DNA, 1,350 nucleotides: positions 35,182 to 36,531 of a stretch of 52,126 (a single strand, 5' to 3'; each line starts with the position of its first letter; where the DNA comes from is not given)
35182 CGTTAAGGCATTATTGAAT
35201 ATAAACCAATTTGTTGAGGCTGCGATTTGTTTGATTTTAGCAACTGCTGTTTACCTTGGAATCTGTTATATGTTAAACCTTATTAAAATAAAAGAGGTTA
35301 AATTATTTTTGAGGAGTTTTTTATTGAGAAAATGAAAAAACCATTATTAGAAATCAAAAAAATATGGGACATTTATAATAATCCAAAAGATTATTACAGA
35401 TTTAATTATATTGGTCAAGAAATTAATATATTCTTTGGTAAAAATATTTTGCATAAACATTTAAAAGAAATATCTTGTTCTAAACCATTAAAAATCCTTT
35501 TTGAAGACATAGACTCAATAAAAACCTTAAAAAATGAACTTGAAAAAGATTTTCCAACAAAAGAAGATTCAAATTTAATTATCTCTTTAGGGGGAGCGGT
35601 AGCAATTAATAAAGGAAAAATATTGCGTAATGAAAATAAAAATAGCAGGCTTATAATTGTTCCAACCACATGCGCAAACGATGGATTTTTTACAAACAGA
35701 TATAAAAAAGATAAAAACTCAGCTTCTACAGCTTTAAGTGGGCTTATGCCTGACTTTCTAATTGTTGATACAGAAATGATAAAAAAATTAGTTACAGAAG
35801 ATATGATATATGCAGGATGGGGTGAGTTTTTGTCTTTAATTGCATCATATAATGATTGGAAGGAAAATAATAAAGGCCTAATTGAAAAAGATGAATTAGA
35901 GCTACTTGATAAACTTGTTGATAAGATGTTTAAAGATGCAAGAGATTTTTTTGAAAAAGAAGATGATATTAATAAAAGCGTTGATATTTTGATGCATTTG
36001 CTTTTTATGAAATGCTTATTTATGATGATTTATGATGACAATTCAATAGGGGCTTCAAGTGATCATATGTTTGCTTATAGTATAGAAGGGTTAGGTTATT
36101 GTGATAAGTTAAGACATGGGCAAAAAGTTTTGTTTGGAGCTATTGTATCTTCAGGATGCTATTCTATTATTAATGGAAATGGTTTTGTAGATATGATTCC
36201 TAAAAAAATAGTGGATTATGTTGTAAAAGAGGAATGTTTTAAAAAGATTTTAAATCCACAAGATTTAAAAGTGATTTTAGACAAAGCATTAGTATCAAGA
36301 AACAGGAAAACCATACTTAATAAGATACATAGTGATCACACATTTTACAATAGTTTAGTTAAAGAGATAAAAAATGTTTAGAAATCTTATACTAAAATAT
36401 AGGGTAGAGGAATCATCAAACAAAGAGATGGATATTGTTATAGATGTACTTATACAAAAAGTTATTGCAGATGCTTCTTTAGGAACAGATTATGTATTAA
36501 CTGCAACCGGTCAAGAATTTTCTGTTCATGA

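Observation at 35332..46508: Candidate undescribed pathway: RuBisCO-like protein, kinase, DUF89 phosphatase and glycyl radical eliminase coupled to a flippase and a CDP-alcohol transfer module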

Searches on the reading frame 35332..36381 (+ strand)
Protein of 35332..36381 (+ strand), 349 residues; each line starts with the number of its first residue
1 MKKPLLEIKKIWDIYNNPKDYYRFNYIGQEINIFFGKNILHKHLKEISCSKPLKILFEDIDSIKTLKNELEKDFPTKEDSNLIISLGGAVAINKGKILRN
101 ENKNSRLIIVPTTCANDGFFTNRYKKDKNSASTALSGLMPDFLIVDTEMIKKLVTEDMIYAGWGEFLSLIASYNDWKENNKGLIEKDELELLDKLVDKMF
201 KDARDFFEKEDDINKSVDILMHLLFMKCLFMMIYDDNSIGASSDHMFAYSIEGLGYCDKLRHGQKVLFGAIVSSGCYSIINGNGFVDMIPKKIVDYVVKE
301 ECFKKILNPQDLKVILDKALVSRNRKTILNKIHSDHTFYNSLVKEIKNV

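Call 3: search_protein_families(library=pfam, proteins=[window:35332-36381:+], max_evalue=0.01)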
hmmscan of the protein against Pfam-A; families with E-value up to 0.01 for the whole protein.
window:35332-36381:+ (349 aa): 2 families
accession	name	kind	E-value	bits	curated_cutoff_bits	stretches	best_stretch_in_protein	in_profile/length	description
PF13685.12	Fe-ADH_2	-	1.4e-05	25.5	28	1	62-151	57-146/149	Iron-containing alcohol dehydrogenase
PF04129.18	Vps52_CC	-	0.0077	16.4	26.5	0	128-206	61-141/173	Vps52/Sac2 family, coiled-coil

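Call 4: search_protein_families(library=ncbifam, proteins=[window:35332-36381:+], max_evalue=0.01)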
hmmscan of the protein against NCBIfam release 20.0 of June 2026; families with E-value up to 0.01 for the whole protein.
window:35332-36381:+ (349 aa): 2 families
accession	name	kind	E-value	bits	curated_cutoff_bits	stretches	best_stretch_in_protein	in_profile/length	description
NF002022.0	PRK00843.1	equivalog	2.3e-15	56.4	413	1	59-274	72-279/350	NAD(P)-dependent glycerol-1-phosphate dehydrogenase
NF006941.0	PRK09423.1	subfamily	3e-07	29.6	336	1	74-167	79-173/367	glycerol dehydrogenase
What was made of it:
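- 35332..36381 (+): G1PDH-like (DHQS/Fe-ADH superfamily) dehydrogenase, the invariant upstream partner of the RLP. NF002022 scores 56 bits against a cut-off of 413 (call 4).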

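Call 22: search_solved_structures(query=A2, max_evalue=0.01, show_alignments=2)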
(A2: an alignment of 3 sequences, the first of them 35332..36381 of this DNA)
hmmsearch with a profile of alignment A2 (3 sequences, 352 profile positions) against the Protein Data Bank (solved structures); distinct sequences matched with E-value up to 0.01: 4.
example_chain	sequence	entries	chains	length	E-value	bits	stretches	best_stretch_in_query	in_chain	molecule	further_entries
3ce9_A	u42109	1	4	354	1.9e-12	50.2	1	29-281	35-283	Glycerol dehydrogenase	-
4rgq_A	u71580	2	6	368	9e-08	34.8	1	38-332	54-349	Glycerol-1-phosphate dehydrogenase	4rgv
4rfl_A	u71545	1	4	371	1e-07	34.6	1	44-332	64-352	Glycerol-1-phosphate dehydrogenase [NAD(P)+]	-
9h4x_A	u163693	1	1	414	0.00033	23.1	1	103-286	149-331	Glycerol-1-phosphate dehydrogenase [NAD(P)+]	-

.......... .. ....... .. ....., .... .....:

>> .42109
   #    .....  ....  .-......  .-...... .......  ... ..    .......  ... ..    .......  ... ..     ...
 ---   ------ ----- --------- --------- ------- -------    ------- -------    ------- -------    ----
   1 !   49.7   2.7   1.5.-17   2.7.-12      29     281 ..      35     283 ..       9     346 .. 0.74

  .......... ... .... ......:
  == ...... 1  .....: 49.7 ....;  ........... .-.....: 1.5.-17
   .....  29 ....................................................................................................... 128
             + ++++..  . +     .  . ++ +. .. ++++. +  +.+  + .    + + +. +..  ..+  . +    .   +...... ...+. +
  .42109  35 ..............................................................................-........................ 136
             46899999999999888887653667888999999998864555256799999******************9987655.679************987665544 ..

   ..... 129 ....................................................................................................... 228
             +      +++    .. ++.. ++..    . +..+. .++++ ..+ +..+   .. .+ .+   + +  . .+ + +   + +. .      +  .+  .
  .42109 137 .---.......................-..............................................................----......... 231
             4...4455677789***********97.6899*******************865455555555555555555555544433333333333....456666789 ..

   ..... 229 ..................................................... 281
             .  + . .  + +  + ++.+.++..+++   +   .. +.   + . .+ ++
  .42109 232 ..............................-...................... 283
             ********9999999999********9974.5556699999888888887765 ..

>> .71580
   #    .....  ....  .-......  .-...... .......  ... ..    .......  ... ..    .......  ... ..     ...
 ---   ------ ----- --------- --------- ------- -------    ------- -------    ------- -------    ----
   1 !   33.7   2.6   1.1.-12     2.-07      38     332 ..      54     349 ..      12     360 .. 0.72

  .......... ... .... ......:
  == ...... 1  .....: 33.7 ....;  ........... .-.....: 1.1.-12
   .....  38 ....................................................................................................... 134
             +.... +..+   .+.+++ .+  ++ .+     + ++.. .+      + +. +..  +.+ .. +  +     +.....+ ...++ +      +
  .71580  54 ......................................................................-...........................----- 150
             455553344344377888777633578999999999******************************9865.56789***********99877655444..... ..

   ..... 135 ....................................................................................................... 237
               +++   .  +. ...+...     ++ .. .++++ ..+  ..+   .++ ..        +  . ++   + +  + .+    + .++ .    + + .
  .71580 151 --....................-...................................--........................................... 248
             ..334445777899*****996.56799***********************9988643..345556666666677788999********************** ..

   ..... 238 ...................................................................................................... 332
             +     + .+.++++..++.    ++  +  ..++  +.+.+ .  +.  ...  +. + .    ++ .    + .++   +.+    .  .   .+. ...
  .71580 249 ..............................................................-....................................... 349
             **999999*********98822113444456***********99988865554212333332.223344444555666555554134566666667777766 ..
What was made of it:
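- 35332..36381 (+): The best solved relatives are 3ce9 and G1PDH 4rgq, with the D/H/H ligands aligned (call 22).
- On sn-Glycerol-1-phosphate dehydrogenase (EgsA/AraM): The D/H/H metal ligands do align (call 22), so the fold and the metal site are shared but membership is not shown.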

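Call 34: find_homologous_proteins(query=A2, max_evalue=0.00001)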
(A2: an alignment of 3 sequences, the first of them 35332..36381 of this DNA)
Query A2 (3 sequences) (349 aa, profile of the alignment): 4 proteins with E <= 0.00001 among 8000 candidates.
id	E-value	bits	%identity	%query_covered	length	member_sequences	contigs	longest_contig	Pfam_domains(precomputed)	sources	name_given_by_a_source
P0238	1.6e-204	697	62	100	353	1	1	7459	-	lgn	-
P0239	2.0e-200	683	100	100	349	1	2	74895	PF13685.13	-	-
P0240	3.5e-197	673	55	99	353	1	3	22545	-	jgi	jgi:glycerol dehydrogenase-like iron-containing ADH family enzyme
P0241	1.9e-101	358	44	100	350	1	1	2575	-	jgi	-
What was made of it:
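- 35332..36381 (+): Only four members exist in 5.8e9 proteins (call 34).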

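Call 35: find_encoding_contigs(protein=P0241, flank=5000, max_places=3)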
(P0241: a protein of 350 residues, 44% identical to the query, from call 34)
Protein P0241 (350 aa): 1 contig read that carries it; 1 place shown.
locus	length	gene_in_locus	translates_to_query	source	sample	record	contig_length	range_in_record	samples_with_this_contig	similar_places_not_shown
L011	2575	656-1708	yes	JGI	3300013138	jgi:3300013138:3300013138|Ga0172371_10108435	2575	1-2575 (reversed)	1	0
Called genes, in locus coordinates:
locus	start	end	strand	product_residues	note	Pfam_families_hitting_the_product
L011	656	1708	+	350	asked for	-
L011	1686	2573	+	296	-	?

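Call 36: find_encoding_contigs(protein=P0239, flank=10000, max_places=3)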
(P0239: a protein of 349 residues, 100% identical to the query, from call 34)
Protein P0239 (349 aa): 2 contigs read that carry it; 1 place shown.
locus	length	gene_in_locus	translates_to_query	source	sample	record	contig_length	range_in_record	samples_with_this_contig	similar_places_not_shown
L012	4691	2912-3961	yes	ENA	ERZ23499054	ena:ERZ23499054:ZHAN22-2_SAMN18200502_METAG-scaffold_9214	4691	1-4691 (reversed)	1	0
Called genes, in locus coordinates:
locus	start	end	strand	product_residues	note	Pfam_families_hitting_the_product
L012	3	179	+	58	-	?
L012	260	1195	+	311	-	PF01370:Epimerase, PF04321:RmlD_sub_bind, PF16363:GDP_Man_Dehyd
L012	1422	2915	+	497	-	PF01943:Polysacc_synt, PF03023:MurJ (faint), PF13440:Polysacc_synt_3, PF01554:MatE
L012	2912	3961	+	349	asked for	PF13685:Fe-ADH_2 (weak)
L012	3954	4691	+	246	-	?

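Call 78: predict_structure(alignment_id=A2)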
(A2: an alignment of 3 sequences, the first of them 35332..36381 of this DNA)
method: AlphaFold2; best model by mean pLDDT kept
length: 349 residues; sequences in the alignment: 3
mean_pLDDT: 52.6   pTM: 0.42
mean pLDDT of the five models: 52.6, 50.8, 49.8, 41.9, 40.5
residues with pLDDT >= 90: 0; 70-90: 47; 50-70: 164; < 50: 138
segments of 3 or more residues with pLDDT < 50: 1-8, 18-36, 87-101, 111-165, 222-244, 321-331
pLDDT, mean of each block of 10 residues (from residue 1): 39 48 38 49 64 67 67 81 55 29 55 33 28 27 34 33 48 55 64 62 58 52 45 36 50 60 63 68 57 65 67 64 41 68 76
secondary structure, 60 per line:
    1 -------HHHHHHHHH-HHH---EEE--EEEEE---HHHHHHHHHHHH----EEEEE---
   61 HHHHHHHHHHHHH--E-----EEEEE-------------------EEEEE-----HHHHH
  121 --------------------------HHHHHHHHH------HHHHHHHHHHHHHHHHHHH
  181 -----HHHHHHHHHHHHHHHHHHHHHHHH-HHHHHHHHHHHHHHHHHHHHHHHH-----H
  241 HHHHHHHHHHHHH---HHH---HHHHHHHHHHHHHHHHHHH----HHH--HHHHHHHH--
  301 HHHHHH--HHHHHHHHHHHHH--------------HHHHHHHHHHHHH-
elements in order: H8-16 E24-26 E29-33 H37-48 E53-57 H61-73 E82-86 E106-110 H116-120 H147-155 H162-180 H186-209 H211-234 H240-253 H263-281 H291-298 H301-306 H309-321 H336-348
